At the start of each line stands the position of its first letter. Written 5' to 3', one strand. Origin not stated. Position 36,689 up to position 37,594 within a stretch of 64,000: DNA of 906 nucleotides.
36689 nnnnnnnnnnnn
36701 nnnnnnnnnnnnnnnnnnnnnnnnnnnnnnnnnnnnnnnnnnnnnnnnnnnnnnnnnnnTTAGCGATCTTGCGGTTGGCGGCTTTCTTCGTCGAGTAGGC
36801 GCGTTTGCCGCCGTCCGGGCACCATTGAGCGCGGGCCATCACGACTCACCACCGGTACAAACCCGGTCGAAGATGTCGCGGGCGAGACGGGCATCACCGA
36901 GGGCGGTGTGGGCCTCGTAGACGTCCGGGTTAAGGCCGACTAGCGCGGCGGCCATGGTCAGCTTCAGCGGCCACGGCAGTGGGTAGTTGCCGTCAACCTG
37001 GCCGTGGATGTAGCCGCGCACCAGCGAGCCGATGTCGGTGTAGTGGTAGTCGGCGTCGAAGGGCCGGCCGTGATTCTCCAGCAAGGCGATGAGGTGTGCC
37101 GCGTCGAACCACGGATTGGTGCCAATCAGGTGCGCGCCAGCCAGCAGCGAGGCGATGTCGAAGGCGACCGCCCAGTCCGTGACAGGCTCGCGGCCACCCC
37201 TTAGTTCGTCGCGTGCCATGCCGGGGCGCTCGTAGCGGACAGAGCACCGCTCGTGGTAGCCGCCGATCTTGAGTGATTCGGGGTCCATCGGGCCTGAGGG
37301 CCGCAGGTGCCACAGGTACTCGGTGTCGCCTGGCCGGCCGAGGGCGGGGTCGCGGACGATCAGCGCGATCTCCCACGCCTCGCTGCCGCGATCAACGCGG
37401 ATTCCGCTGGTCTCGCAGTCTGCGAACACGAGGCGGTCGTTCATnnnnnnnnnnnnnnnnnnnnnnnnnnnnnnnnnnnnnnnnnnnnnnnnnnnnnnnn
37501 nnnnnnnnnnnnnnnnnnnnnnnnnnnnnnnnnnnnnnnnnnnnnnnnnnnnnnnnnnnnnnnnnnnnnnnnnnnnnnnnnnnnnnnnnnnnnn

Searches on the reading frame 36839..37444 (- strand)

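Call 40: search_protein_families(library=phrogs, proteins=[window:36839-37444:-], max_evalue=0.001)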
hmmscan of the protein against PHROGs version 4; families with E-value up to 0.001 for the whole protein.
window:36839-37444:- (201 aa): 1 family
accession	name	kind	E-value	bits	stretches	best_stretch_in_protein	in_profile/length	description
phrog_192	-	DNA, RNA and nucleotide metabolism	2.3e-19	71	1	1-197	104-272/397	DNA polymerase exonuclease subunit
